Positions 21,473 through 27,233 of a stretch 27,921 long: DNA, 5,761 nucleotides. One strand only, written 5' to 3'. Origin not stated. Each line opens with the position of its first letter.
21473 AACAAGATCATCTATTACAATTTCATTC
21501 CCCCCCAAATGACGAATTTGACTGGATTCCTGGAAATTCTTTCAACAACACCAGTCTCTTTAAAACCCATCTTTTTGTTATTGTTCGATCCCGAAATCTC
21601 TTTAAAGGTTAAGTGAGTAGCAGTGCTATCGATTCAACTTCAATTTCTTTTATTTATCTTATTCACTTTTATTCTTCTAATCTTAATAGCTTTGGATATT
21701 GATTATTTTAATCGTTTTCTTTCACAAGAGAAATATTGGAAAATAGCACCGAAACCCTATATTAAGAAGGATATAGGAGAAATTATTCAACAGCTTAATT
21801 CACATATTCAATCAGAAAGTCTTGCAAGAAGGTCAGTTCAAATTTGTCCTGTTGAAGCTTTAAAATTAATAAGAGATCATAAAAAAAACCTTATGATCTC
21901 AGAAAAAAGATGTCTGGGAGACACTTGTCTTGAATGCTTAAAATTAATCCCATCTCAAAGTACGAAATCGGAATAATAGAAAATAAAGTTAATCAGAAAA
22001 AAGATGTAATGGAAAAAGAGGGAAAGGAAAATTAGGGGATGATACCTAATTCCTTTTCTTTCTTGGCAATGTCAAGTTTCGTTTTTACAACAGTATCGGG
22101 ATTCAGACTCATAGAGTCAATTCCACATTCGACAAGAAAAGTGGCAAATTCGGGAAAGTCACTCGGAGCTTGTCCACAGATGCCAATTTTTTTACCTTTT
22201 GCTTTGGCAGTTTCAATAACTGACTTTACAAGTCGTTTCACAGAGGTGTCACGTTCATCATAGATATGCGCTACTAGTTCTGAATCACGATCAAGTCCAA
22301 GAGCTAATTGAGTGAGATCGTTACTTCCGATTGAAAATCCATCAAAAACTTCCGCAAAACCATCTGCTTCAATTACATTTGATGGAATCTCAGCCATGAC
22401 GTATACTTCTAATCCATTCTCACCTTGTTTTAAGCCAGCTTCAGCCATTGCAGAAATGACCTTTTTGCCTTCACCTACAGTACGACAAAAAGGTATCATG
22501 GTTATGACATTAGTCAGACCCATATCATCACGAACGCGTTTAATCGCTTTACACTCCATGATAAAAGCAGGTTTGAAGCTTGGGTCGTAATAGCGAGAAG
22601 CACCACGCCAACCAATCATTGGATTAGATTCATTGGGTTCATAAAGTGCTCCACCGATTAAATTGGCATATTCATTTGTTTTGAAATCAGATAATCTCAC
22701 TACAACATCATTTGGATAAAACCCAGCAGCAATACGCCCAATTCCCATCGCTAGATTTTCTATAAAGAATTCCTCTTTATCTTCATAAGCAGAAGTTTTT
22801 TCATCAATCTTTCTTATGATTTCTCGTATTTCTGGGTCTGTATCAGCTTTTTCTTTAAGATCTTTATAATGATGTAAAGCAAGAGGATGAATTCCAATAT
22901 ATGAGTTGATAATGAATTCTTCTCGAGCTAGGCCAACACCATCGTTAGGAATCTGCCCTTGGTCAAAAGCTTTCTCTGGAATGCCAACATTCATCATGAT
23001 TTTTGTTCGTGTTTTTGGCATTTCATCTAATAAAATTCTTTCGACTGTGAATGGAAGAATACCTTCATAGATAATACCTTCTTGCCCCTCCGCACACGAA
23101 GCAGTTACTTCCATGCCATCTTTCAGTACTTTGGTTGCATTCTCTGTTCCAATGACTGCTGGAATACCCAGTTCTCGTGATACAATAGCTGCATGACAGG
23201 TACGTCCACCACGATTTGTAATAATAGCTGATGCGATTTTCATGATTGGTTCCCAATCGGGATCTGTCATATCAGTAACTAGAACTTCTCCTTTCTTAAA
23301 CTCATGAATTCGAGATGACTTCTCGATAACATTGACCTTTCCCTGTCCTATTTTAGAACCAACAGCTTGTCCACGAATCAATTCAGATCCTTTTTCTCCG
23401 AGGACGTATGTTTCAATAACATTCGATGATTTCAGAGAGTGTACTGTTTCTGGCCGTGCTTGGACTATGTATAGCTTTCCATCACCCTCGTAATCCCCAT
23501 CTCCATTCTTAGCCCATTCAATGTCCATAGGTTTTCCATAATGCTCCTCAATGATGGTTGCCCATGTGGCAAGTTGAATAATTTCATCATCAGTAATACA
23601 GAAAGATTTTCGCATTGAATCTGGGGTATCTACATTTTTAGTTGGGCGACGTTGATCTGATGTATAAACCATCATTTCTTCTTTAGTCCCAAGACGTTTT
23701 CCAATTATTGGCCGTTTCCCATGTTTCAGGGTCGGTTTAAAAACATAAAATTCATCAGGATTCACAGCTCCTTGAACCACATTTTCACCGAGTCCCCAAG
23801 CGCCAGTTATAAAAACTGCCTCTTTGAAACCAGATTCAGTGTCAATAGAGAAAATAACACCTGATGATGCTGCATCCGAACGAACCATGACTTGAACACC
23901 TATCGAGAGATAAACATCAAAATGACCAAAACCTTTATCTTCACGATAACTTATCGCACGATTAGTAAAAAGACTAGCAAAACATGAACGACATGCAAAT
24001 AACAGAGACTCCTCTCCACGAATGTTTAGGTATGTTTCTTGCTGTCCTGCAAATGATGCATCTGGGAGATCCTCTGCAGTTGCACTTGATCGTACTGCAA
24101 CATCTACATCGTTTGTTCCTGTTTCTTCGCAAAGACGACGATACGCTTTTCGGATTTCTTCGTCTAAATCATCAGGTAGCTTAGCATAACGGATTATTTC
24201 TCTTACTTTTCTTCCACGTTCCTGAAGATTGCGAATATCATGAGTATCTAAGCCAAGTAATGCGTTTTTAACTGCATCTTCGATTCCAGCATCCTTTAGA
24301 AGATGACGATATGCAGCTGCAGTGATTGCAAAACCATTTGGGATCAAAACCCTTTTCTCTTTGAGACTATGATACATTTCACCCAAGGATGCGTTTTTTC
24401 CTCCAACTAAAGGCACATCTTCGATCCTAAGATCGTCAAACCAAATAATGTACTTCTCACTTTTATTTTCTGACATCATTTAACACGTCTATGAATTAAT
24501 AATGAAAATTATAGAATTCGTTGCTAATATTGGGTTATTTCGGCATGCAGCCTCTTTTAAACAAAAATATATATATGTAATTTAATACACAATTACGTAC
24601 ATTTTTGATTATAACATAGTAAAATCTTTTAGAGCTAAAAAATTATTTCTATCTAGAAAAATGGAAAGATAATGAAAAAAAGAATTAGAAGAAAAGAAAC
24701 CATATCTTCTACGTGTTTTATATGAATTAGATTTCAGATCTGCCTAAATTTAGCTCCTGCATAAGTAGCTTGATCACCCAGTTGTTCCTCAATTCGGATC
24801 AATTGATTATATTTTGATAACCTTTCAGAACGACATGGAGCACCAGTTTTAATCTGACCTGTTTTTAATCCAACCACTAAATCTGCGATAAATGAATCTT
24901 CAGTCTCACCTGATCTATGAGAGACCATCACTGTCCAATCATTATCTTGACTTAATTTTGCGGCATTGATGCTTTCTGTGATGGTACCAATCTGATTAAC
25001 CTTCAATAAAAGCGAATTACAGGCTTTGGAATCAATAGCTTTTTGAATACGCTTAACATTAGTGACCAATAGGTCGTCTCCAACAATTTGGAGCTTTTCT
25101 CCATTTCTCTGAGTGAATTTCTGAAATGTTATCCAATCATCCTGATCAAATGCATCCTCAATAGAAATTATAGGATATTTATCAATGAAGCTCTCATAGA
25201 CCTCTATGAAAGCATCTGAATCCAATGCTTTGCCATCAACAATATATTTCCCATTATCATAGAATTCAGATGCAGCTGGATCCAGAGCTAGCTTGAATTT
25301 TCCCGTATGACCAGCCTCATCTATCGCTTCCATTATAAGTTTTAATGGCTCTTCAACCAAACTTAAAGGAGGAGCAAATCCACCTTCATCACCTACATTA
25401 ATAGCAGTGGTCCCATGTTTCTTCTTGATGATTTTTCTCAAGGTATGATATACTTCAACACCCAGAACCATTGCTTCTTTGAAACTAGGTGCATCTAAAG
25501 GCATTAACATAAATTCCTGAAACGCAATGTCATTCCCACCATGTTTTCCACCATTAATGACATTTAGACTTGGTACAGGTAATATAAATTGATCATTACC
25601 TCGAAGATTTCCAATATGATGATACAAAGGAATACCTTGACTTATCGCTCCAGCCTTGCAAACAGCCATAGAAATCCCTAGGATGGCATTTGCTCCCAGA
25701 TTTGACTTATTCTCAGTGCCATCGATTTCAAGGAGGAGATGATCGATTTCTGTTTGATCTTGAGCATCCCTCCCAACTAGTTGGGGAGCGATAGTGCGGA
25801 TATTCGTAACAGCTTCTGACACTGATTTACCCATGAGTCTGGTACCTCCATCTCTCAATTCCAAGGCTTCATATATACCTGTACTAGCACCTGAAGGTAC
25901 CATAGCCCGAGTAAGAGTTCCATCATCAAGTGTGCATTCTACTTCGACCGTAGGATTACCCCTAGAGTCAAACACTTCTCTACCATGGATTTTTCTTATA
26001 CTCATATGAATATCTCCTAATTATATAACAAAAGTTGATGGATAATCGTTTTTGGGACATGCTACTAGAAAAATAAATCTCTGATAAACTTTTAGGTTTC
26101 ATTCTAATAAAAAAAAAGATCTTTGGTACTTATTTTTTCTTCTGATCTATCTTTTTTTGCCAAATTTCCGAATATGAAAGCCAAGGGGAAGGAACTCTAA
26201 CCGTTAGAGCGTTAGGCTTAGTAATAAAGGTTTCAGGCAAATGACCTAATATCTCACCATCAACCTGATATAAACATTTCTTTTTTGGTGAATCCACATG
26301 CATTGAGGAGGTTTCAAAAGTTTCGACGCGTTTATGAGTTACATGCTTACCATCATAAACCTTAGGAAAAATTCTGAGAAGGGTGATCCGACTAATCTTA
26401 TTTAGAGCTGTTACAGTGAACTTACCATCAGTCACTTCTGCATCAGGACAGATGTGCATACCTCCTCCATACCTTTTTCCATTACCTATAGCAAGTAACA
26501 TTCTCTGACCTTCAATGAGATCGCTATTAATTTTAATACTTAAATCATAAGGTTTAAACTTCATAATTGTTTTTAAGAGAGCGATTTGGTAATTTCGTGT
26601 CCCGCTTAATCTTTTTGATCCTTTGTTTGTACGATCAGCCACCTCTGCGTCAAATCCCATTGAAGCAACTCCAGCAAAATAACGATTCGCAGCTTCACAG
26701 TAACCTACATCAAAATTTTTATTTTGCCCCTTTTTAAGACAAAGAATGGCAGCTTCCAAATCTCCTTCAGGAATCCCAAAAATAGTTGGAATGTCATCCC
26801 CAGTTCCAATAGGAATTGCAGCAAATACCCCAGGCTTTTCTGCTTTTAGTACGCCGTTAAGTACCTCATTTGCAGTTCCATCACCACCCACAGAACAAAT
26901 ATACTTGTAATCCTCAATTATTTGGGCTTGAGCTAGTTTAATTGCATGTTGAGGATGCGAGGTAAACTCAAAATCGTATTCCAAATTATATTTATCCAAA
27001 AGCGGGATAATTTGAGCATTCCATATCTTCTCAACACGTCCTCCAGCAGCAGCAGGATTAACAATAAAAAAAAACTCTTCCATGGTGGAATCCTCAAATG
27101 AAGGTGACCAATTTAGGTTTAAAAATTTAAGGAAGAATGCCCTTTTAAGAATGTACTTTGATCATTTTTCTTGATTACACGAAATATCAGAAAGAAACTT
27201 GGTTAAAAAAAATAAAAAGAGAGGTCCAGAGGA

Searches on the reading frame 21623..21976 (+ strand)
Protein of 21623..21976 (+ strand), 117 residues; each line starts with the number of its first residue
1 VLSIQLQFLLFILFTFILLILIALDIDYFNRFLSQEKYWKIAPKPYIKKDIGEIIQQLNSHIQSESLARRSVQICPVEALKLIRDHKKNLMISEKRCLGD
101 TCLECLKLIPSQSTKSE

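Call 3: search_protein_families(library=pfam, proteins=[window:21623-21976:+], max_evalue=1)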
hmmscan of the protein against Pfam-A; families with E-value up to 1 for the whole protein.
window:21623-21976:+ (117 aa): 2 families
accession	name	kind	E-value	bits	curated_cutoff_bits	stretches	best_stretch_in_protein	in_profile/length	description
PF25160.1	LdpA_Fe-S-bd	-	0.031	14.5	27.6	1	71-112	9-41/49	LdpA Fe-S cluster-binding domain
PF25771.1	CC_CEP152-bind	-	0.17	11.9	21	1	53-64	13-24/36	CEP63/DEUP1, CEP152 binding coiled coil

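Call 30: search_protein_families(library=ncbifam, proteins=[window:21623-21976:+], max_evalue=0.001)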
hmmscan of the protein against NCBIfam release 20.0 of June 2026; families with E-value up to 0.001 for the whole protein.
window:21623-21976:+ (117 aa): 1 family
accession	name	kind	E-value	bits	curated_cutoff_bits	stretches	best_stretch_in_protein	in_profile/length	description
TIGR04270.1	Rama_corrin_act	subfamily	2.1e-05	23.1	500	1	53-113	468-526/534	methylamine methyltransferase corrinoid protein reductive activase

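Call 75: find_homologous_proteins(query=window:21623-21973:+, max_evalue=0.001)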
Query window:21623-21973:+ (117 aa): 1 proteins with E <= 0.001 among 7 candidates. Only proteins of 64 to 205 residues were searched: fused or split forms outside these lengths cannot appear, so this answer is no evidence that the protein stands alone or is whole; lengths 'longer' or 'shorter' looks for them.
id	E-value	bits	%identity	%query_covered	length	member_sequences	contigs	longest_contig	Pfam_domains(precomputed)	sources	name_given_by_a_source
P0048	5.5e-55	202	99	80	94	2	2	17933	-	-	-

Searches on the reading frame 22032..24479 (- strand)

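Call 3: search_protein_families(library=pfam, proteins=[window:22032-24479:-], max_evalue=1)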
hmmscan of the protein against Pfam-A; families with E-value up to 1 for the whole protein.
window:22032-24479:- (815 aa): 5 families
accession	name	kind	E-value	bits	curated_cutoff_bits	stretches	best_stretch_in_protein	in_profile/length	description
PF01326.24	PPDK_N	-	9.8e-122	406.8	27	1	23-353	2-318/328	Pyruvate phosphate dikinase, AMP/ATP-binding domain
PF02896.24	PEP-utilizers_C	-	2.7e-61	207.8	22.8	1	488-807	16-291/293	PEP-utilising enzyme, PEP-binding domain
PF00391.29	PEP-utilizers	-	6.1e-26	90.3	23.1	1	394-465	1-72/72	PEP-utilising enzyme, mobile domain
PF02749.22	QRPTase_N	-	0.16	12.6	27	0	420-467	6-50/82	Quinolinate phosphoribosyl transferase, N-terminal domain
PF12282.15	GAF_PdtaS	-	0.26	11.6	23.7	1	333-381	47-94/145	Histidine kinase PdtaS, GAF domain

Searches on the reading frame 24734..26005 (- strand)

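Call 3: search_protein_families(library=pfam, proteins=[window:24734-26005:-], max_evalue=1)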
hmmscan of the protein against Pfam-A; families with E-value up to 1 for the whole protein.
window:24734-26005:- (423 aa): 4 families
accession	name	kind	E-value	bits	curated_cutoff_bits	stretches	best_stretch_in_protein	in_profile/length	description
PF00113.28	Enolase_C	-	9.1e-133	442.5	21.5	1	140-422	2-294/296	Enolase, C-terminal TIM barrel domain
PF03952.21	Enolase_N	-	2.5e-53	180.2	35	1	3-131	1-131/131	Enolase, N-terminal domain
PF07476.17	MAAL_C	-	7.2e-05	22.5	27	1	293-383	128-217/249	Methylaspartate ammonia-lyase C-terminus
PF13378.12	MR_MLE_C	-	0.00012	22.4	29.4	1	261-363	55-154/219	Enolase C-terminal domain-like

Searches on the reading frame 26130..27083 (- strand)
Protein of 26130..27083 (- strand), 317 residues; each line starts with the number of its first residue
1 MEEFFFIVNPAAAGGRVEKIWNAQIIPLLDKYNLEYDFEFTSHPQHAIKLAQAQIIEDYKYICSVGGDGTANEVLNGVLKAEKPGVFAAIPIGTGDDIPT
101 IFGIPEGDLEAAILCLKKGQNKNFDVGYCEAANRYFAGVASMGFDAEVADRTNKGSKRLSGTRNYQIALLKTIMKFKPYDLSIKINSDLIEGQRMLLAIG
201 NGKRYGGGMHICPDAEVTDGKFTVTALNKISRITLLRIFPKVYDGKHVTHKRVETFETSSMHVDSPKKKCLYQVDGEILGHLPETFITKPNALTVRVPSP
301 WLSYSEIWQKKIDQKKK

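Call 3: search_protein_families(library=pfam, proteins=[window:26130-27083:-], max_evalue=1)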
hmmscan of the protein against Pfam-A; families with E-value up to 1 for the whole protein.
window:26130-27083:- (317 aa): 2 families
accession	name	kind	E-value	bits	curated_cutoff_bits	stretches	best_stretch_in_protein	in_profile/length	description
PF19279.4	YegS_C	-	1.4e-38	132.6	27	1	138-295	1-156/158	YegS C-terminal NAD kinase beta sandwich-like domain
PF00781.29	DAGK_cat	-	4.8e-26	91.2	23.6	1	4-128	2-124/125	Diacylglycerol kinase catalytic domain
